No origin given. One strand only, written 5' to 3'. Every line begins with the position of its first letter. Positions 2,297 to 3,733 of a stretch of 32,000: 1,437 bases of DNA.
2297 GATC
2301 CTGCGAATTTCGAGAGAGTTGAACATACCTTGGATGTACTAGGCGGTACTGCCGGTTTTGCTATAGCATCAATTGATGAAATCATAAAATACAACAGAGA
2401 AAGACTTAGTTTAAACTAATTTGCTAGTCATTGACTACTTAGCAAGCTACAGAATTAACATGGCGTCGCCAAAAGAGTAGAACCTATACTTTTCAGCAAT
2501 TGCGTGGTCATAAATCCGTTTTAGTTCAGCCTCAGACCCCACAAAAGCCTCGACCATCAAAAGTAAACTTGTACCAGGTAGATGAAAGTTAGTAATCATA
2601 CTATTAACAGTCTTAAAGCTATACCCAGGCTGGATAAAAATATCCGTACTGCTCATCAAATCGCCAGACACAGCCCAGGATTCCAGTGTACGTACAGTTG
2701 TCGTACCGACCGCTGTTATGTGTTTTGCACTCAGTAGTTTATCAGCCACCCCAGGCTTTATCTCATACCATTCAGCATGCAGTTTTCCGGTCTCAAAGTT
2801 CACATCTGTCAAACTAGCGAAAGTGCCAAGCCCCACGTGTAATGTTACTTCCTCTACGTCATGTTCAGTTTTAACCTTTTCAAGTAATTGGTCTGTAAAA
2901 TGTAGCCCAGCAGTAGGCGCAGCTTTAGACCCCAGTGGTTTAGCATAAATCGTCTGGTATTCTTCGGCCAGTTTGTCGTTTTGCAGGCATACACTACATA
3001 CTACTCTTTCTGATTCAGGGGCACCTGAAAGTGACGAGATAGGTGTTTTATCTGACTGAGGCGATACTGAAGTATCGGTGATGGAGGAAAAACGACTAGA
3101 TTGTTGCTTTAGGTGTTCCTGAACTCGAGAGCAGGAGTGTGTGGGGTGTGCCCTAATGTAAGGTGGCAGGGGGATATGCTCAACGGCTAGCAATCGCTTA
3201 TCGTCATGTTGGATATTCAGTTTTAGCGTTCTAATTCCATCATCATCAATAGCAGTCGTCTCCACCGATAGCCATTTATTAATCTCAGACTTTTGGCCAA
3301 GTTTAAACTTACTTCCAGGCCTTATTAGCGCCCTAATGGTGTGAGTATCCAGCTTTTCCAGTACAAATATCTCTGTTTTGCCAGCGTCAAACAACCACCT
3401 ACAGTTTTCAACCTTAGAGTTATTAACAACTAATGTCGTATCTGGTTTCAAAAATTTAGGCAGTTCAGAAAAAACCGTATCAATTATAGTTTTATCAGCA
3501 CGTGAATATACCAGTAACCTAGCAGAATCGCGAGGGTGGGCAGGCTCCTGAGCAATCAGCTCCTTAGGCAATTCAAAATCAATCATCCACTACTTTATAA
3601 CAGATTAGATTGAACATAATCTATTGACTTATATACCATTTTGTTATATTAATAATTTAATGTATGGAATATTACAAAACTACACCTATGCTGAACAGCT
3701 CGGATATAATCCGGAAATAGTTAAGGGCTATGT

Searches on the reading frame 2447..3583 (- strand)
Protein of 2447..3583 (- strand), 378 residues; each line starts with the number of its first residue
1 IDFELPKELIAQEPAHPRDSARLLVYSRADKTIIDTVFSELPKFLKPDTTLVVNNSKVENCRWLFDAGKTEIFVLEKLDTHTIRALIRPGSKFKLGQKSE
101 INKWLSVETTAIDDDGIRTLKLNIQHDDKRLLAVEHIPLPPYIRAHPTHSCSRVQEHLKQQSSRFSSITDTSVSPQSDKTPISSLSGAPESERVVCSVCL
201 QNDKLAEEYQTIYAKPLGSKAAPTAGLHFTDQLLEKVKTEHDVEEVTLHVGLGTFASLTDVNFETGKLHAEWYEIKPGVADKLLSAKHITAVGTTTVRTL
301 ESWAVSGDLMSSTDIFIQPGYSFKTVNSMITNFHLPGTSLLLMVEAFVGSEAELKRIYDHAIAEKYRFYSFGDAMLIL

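Call 96: search_protein_families(library=pfam, proteins=[window:2447-3583:-], max_evalue=0.001)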
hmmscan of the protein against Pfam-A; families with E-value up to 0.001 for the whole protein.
window:2447-3583:- (378 aa): 1 family
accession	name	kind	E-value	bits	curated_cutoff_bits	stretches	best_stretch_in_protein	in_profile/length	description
PF02547.20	Queuosine_synth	-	1.7e-92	310.5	25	1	2-377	5-322/322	Queuosine biosynthesis protein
